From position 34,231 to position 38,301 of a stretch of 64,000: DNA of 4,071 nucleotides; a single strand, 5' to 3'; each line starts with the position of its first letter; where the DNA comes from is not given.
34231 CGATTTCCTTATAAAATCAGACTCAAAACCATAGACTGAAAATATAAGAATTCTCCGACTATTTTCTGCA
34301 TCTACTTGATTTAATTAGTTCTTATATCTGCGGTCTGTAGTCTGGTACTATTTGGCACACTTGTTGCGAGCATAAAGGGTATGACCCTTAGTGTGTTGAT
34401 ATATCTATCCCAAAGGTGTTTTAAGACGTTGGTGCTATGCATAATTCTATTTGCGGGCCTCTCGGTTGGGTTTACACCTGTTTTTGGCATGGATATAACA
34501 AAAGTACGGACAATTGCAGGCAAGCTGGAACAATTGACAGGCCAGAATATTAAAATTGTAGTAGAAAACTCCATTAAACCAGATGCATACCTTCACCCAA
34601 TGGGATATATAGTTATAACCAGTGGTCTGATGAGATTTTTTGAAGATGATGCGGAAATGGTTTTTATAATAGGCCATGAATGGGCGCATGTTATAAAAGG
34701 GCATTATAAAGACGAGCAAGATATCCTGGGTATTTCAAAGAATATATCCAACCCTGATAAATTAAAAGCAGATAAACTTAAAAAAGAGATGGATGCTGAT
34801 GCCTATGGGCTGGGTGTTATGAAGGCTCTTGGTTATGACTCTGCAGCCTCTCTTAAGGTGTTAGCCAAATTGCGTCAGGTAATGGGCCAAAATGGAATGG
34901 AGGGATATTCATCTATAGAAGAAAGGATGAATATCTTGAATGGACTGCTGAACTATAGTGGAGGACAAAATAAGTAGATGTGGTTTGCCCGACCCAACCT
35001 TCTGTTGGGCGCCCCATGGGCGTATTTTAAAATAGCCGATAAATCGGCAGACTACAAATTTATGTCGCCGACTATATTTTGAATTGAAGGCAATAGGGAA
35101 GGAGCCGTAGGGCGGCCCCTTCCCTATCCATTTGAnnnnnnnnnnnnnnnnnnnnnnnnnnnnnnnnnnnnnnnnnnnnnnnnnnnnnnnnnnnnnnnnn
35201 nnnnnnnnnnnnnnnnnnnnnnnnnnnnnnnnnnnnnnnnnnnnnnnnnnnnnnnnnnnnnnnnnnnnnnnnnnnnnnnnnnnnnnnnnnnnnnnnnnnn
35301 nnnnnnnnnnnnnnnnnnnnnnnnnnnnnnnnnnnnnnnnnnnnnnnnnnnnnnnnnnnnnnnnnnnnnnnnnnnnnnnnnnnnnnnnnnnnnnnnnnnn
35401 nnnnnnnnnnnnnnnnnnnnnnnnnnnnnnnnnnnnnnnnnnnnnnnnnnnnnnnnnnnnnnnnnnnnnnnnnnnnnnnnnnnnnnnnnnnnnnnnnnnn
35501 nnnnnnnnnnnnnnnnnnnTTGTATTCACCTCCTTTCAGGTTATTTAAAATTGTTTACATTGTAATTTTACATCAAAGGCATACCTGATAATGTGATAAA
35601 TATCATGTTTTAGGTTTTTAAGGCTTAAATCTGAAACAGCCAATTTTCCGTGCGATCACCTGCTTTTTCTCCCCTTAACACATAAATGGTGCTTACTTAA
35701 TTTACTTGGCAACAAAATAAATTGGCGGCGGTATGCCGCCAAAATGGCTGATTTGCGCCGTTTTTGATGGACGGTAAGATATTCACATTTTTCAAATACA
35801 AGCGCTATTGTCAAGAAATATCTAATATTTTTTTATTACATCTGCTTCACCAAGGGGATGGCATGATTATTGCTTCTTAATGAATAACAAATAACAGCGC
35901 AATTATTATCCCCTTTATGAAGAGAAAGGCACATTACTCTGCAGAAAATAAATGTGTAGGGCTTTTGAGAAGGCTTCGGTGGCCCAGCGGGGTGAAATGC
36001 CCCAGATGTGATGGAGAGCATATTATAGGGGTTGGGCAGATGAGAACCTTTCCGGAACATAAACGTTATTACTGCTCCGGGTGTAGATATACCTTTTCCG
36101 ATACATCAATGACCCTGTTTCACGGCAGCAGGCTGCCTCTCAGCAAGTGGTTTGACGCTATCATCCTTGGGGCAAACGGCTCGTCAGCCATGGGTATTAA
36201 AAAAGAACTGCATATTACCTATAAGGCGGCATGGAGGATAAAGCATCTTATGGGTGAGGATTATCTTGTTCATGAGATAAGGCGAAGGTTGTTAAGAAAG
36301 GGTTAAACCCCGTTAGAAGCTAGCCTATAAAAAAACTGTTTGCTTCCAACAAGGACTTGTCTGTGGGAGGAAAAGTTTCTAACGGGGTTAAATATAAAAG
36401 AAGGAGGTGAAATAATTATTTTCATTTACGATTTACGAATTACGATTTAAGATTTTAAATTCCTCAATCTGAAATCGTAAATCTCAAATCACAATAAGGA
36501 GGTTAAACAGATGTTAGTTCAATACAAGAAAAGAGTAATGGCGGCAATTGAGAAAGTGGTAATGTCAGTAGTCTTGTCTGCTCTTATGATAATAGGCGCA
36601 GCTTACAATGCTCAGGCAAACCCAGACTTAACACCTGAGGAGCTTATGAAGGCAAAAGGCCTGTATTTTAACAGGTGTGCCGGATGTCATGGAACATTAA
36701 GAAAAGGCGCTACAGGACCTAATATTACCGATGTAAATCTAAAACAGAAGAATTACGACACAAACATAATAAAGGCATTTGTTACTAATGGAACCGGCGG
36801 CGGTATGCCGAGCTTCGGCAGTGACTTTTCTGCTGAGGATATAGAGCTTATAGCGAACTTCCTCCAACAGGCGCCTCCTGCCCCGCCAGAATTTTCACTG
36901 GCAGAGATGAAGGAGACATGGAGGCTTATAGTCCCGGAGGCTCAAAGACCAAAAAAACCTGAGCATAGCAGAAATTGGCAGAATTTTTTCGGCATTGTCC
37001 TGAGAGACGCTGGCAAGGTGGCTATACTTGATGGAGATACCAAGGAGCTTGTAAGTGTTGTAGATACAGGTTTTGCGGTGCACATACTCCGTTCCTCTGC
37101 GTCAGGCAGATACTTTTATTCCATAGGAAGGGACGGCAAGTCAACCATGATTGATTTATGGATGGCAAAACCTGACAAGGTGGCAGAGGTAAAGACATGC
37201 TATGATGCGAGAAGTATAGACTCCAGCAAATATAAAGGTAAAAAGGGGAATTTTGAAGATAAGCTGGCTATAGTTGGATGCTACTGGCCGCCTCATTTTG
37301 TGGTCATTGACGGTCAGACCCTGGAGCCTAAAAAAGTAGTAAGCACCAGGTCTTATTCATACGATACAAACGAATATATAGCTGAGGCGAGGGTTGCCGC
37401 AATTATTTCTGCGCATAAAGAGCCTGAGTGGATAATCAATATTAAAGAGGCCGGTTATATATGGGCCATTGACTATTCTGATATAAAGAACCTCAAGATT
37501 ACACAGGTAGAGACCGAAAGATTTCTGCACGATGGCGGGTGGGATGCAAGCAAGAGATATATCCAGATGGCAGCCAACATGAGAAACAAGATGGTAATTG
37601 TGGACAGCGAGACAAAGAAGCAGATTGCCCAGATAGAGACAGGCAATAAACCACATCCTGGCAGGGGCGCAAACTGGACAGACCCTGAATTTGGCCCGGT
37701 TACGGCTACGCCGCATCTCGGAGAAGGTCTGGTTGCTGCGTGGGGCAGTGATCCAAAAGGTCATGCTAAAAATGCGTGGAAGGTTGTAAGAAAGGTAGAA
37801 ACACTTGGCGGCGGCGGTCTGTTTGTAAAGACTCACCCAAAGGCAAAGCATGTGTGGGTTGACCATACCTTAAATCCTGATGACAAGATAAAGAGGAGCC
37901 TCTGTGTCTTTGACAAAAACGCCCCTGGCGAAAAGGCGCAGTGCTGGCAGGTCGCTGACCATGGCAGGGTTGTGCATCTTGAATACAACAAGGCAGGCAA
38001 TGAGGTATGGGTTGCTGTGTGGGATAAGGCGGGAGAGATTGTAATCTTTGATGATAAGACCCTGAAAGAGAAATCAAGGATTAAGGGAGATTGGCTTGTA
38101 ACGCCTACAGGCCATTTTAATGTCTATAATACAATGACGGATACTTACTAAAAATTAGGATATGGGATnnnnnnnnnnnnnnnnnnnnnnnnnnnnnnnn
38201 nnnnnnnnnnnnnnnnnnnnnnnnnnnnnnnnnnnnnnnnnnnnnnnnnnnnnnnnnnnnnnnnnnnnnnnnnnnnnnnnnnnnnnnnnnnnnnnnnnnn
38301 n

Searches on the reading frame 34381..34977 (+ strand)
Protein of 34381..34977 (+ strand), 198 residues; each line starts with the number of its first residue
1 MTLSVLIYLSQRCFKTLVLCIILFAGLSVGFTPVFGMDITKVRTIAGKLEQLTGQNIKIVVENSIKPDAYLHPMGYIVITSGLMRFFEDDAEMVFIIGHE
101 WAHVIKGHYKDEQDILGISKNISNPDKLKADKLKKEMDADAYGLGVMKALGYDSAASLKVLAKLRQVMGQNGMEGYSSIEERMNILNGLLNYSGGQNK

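Call 7: search_protein_families(library=pfam, proteins=[window:34381-34977:+])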
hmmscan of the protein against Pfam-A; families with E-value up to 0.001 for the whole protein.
window:34381-34977:+ (198 aa): 1 family
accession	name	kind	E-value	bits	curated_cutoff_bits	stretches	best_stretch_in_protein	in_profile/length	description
PF01435.24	Peptidase_M48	-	1.8e-13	51.1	20.3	1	59-109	28-81/186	Peptidase family M48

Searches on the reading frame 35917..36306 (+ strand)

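Call 84: search_protein_families(library=pfam, proteins=[window:35917-36306:+], max_evalue=0.001)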
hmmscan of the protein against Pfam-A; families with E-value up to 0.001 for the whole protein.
window:35917-36306:+ (129 aa): 1 family
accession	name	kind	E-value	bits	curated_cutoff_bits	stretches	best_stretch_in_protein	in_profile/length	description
PF12760.12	Zn_ribbon_IS1595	-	3.4e-09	37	25.4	1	10-59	3-46/46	Transposase zinc-ribbon domain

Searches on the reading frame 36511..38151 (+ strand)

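Call 84: search_protein_families(library=pfam, proteins=[window:36511-38151:+], max_evalue=0.001)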
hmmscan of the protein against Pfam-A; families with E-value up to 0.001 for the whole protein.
window:36511-38151:+ (546 aa): 3 families
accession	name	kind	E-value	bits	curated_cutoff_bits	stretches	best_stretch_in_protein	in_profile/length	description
PF02239.22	Cytochrom_D1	-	1.2e-121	406.2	25.5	1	155-541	2-368/368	Cytochrome D1 heme domain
PF13442.11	Cytochrome_CBB3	-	6e-13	49.4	27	1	45-118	3-68/68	Cytochrome C oxidase, cbb3-type, subunit III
PF00034.26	Cytochrom_C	-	7.8e-06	27.6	21.3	1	47-120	3-88/90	Cytochrome c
